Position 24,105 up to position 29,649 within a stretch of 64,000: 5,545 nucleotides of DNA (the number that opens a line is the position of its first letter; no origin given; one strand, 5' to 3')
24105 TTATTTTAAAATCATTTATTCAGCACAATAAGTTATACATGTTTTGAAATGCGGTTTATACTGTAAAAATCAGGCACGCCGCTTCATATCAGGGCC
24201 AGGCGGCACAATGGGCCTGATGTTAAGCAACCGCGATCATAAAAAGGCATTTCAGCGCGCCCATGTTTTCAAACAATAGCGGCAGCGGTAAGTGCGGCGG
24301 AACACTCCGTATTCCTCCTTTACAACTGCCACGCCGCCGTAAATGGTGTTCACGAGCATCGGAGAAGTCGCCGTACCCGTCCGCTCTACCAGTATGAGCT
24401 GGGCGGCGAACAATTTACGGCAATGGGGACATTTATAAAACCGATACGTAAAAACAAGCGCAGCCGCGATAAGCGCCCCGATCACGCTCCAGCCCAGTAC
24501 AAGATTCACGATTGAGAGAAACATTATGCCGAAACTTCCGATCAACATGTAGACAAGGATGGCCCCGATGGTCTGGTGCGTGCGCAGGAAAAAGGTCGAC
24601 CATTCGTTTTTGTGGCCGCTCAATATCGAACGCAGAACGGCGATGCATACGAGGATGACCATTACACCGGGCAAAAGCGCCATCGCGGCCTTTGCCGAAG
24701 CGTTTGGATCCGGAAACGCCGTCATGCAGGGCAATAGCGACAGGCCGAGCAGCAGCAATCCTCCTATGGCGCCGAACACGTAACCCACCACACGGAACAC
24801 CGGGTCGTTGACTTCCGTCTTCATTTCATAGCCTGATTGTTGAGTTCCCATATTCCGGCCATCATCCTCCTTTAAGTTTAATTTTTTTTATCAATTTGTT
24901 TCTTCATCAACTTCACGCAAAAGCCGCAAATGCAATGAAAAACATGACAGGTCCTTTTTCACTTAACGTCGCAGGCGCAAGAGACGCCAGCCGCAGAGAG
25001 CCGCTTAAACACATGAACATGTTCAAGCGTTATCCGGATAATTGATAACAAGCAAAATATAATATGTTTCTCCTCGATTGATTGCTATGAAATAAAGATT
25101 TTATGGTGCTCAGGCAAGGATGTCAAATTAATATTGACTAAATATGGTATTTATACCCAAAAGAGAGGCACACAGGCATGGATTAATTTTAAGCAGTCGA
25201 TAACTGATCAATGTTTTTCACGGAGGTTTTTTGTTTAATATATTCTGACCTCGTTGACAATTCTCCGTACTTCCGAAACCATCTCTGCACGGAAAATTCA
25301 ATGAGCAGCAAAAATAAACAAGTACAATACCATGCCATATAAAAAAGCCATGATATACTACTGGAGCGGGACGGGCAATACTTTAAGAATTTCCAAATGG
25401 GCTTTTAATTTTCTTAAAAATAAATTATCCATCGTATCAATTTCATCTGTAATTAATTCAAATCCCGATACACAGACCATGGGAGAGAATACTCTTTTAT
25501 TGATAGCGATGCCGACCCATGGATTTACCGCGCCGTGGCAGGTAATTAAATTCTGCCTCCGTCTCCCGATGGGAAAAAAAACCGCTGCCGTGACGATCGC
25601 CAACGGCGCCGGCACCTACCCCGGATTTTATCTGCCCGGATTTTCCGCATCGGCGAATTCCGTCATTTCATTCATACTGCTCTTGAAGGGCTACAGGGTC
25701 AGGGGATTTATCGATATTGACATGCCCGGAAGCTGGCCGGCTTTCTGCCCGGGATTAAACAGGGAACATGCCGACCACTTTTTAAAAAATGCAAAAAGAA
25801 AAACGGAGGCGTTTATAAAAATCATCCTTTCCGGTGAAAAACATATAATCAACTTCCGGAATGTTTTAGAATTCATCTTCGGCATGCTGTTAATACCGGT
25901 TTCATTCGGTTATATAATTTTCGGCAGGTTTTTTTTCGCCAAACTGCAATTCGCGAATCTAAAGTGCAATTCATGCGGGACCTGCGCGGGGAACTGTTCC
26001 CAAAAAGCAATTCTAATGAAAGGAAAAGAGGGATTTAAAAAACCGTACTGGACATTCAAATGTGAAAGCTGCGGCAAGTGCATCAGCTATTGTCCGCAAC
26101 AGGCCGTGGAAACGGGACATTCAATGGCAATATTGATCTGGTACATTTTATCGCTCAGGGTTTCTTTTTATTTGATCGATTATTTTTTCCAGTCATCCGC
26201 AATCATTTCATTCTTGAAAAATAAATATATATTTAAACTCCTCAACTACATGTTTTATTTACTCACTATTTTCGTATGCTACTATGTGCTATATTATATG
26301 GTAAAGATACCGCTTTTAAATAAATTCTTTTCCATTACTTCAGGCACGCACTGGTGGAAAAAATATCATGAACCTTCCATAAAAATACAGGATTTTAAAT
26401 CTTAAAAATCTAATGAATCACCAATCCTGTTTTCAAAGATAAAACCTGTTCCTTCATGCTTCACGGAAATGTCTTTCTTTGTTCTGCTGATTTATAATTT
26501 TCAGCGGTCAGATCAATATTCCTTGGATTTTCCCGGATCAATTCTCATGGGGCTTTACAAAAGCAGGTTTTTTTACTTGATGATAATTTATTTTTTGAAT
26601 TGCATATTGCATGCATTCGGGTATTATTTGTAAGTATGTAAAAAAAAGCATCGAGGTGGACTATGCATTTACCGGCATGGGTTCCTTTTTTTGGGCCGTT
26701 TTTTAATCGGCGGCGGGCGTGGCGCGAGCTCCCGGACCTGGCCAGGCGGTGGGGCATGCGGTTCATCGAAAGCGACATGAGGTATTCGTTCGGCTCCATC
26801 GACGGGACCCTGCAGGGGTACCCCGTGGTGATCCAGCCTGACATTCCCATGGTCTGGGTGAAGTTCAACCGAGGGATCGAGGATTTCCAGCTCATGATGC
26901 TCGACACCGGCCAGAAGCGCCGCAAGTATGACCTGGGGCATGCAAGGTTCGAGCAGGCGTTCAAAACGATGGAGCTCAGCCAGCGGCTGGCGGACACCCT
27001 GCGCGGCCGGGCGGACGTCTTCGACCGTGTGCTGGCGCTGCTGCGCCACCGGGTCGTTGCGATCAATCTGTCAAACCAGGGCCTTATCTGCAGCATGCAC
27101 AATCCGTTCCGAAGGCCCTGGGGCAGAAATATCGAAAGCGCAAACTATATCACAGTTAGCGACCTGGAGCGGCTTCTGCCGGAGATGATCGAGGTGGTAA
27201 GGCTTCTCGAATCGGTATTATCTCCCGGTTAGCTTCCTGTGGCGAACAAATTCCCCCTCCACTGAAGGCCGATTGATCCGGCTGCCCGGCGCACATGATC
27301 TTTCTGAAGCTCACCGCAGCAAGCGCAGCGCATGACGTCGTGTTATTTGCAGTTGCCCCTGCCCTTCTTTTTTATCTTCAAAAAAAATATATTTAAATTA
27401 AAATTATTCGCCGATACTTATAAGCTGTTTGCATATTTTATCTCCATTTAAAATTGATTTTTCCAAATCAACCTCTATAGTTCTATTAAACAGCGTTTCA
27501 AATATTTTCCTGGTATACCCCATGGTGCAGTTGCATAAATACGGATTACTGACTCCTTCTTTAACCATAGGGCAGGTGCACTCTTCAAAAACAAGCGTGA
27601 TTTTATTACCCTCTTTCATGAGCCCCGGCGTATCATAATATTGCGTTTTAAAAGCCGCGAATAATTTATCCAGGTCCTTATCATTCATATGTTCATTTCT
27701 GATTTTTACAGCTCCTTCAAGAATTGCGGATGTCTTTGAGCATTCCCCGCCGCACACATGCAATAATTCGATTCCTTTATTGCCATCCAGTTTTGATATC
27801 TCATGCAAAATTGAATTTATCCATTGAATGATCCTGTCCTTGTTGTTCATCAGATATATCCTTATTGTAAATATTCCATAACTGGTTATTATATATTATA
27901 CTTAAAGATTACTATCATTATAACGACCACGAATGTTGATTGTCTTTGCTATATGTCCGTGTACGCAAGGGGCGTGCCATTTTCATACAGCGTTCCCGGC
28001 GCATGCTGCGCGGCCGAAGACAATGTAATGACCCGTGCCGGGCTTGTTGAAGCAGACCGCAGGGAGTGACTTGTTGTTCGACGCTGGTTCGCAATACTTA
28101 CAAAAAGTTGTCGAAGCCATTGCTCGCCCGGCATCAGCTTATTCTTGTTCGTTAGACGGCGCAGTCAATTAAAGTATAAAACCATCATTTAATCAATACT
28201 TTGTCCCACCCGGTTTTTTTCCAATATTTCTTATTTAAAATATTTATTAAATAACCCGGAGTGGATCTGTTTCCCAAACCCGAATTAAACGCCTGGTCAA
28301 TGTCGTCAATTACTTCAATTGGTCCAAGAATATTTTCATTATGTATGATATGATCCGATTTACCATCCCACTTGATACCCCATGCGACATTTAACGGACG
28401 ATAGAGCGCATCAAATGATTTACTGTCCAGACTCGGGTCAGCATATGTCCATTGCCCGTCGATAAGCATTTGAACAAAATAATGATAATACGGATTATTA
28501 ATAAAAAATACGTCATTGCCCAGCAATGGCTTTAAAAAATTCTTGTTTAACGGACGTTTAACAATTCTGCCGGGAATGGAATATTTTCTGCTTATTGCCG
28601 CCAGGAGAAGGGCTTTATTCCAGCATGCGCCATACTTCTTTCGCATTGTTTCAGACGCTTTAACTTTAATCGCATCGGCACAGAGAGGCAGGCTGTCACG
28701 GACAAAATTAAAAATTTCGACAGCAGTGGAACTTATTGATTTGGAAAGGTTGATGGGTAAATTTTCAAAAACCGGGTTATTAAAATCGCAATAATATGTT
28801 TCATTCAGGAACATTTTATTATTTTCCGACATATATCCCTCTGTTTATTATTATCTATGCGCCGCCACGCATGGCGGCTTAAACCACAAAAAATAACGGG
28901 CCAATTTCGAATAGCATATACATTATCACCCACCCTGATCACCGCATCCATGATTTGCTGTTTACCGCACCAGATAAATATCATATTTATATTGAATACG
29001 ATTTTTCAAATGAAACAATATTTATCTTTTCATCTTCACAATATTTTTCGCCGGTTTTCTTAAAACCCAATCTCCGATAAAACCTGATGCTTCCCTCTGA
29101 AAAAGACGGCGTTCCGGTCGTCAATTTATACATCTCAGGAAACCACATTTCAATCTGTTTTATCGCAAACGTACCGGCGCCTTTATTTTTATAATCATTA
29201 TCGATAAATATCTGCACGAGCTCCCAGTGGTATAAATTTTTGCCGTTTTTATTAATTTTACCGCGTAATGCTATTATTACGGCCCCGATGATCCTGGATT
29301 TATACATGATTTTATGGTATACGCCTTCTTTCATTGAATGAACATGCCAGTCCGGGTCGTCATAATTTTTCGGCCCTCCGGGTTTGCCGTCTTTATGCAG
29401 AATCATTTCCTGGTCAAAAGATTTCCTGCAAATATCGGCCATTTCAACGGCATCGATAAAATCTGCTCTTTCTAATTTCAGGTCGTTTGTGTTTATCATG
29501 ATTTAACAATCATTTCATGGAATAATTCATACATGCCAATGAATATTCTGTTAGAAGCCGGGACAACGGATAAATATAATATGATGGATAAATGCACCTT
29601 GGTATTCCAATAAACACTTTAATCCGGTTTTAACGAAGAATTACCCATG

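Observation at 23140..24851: Three tandem paralogs of a membrane protein with a conserved C-terminal CPxC...CxxC zinc ribbon; a fourth copy at 29630 is fused to HEAT repeats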

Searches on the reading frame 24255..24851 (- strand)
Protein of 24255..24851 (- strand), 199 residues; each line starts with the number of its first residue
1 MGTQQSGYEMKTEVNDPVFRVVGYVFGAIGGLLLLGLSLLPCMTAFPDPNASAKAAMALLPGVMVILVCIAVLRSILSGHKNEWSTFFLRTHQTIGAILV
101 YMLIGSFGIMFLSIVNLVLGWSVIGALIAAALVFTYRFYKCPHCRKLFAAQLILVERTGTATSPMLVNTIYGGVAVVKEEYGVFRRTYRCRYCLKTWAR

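Call 4: search_protein_families(library=pfam, proteins=[window:24255-24851:-], max_evalue=1)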
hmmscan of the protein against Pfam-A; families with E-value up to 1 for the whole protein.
window:24255-24851:- (199 aa): 6 families
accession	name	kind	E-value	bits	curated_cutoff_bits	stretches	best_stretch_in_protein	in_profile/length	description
PF13462.12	Thioredoxin_4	-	0.061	13.9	23.2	1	123-151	7-35/165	Thioredoxin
PF14373.11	Imm_superinfect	-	0.079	13.3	27.9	1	112-128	20-36/42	Superinfection immunity protein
PF13894.12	zf-C2H2_4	-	0.12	13.6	27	0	139-149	1-11/24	C2H2-type zinc finger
PF13465.12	zf-H2C2_2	-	0.12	13.2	40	0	137-148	13-24/26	Zinc-finger double domain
PF06570.16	DUF1129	-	0.28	11.2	29.1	1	55-139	118-197/207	Protein of unknown function (DUF1129)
PF17283.8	Zn_ribbon_SprT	-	0.44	11.1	28.1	0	139-193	5-30/38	SprT-like zinc ribbon domain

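Call 5: search_protein_families(library=ncbifam, proteins=[window:24255-24851:-], max_evalue=1)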
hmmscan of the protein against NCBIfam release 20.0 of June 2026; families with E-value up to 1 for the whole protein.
window:24255-24851:- (199 aa): 1 family
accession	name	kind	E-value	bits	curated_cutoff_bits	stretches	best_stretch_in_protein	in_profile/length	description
TIGR02098.1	MJ0042_CXXC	domain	0.045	13.4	20.9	0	176-197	14-35/38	MJ0042-type zinc finger domain-containing protein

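Call 6: search_protein_families(library=padloc, proteins=[window:24255-24851:-], max_evalue=1)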
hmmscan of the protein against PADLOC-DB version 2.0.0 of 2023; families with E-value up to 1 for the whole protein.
window:24255-24851:- (199 aa): 0 families

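Call 7: search_protein_families(library=phrogs, proteins=[window:24255-24851:-], max_evalue=1)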
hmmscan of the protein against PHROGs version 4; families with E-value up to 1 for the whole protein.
window:24255-24851:- (199 aa): 4 families
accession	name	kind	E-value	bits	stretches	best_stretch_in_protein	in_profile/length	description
phrog_33465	-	unknown function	0.1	13.6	0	133-146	27-42/50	-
phrog_16725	-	unknown function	0.36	12.3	0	185-197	5-17/75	-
phrog_1305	-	DNA, RNA and nucleotide metabolism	0.38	11.1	1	140-198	18-60/226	DNA binding protein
phrog_35250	-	unknown function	0.4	11.7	0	112-139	24-51/52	-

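Call 69: find_homologous_proteins(query=window:24255-24851:-, max_evalue=0.001)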
Query window:24255-24851:- (199 aa): 1 proteins with E <= 0.001 among 1497 candidates.
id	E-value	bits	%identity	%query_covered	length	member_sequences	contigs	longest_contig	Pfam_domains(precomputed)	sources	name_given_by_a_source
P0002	3.7e-127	439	100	100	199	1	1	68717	-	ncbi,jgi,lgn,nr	ncbi:MAG: hypothetical protein MUD12_12640 [Spirochaetes bacterium]|jgi:hypothetical protein|nr:hypo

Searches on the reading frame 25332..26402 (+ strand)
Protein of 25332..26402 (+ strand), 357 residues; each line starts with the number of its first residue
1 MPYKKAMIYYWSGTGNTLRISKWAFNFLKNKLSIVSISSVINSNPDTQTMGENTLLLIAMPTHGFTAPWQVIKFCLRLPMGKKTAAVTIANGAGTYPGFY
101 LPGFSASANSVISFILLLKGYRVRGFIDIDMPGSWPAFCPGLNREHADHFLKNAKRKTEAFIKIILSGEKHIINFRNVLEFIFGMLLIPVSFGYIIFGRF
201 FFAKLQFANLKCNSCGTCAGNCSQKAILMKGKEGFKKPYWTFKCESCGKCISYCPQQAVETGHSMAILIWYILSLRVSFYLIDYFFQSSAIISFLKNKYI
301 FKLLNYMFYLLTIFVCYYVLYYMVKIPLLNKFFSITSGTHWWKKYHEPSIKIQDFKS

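Call 13: search_protein_families(library=pfam, proteins=[window:25332-26402:+], max_evalue=0.01)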
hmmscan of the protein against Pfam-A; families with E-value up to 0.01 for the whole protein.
window:25332-26402:+ (357 aa): 8 families
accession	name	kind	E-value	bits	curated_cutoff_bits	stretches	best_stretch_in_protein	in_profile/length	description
PF00037.32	Fer4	-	2.5e-06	27.5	21.1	1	243-259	7-23/24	4Fe-4S binding domain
PF12838.12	Fer4_7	-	5.5e-06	27.2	27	1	211-258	1-52/52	4Fe-4S dicluster domain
PF13187.11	Fer4_9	-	6.7e-06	26.5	27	1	211-258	1-51/52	4Fe-4S dicluster domain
PF13237.11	Fer4_10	-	4.7e-05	23.7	25.5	1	210-255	7-53/53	4Fe-4S dicluster domain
PF13484.11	Fer4_16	-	8e-05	23.8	30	1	243-262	1-20/66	4Fe-4S double cluster binding domain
PF14697.11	Fer4_21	-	0.00018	22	35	1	211-259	7-57/59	4Fe-4S dicluster domain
PF25160.1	LdpA_Fe-S-bd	-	0.00047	20.3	27.6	0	243-261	27-45/49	LdpA Fe-S cluster-binding domain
PF12837.12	Fer4_6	-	0.0058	17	25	0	243-258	8-23/24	4Fe-4S binding domain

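Call 66: search_protein_families(library=padloc, proteins=[window:25332-26402:+], max_evalue=0.01)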
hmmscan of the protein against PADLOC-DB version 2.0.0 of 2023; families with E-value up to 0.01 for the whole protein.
window:25332-26402:+ (357 aa): 0 families

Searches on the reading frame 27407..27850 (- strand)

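Call 13: search_protein_families(library=pfam, proteins=[window:27407-27850:-], max_evalue=0.01)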
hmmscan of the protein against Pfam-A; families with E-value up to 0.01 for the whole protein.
window:27407-27850:- (148 aa): 2 families
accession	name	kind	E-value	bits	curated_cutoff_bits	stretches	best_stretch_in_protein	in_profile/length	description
PF19641.4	DUF6144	-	1.5e-11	45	28.8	1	73-141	101-171/181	Family of unknown function (DUF6144)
PF18546.6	MetOD1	-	4.7e-06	27.1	23.8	1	77-141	77-138/142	Methanogen output domain 1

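Call 66: search_protein_families(library=padloc, proteins=[window:27407-27850:-], max_evalue=0.01)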
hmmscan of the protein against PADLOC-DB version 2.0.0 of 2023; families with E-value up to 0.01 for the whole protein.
window:27407-27850:- (148 aa): 0 families

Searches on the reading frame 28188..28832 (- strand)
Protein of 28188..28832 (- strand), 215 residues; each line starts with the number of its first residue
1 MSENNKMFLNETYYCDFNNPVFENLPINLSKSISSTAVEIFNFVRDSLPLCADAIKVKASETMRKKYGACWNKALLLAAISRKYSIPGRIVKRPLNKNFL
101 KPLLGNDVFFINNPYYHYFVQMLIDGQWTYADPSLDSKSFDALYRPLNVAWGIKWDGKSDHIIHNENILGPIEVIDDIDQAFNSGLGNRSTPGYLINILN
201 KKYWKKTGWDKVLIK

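Call 13: search_protein_families(library=pfam, proteins=[window:28188-28832:-], max_evalue=0.01)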
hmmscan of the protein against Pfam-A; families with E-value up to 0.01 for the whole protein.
window:28188-28832:- (215 aa): 2 families
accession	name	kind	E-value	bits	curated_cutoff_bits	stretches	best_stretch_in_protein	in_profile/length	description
PF01841.26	Transglut_core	-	4e-07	30.7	23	1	35-133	16-108/108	Transglutaminase-like superfamily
PF21061.3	Reovirus_L2_7th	-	0.00064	20.1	27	1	104-136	16-48/99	Reovirus core-spike protein lambda-2 (L2), 7th domain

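Call 66: search_protein_families(library=padloc, proteins=[window:28188-28832:-], max_evalue=0.01)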
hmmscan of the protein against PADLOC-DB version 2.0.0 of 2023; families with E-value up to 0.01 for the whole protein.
window:28188-28832:- (215 aa): 0 families

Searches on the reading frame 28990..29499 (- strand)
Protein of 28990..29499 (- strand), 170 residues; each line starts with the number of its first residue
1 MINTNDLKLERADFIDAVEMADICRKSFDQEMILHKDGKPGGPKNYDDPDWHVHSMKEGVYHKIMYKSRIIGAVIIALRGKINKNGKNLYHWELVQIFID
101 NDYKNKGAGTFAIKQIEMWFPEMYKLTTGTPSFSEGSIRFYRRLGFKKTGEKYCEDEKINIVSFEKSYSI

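Call 13: search_protein_families(library=pfam, proteins=[window:28990-29499:-], max_evalue=0.01)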
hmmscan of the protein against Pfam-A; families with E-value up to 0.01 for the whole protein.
window:28990-29499:- (170 aa): 4 families
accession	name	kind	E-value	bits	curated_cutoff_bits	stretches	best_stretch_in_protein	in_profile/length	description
PF00583.31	Acetyltransf_1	-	9.1e-10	39.3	20.7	1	44-146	19-116/116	Acetyltransferase (GNAT) family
PF13508.13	Acetyltransf_7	-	4.4e-06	27.4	27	1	68-148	12-84/84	Acetyltransferase (GNAT) domain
PF13673.13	Acetyltransf_10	-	6.9e-06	26.5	23.6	1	63-166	35-126/128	Acetyltransferase (GNAT) domain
PF13420.13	Acetyltransf_4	-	0.0024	18.4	24.3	1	63-151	53-139/155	Acetyltransferase (GNAT) domain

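Call 66: search_protein_families(library=padloc, proteins=[window:28990-29499:-], max_evalue=0.01)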
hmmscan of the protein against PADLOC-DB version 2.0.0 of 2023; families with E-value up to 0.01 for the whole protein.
window:28990-29499:- (170 aa): 0 families
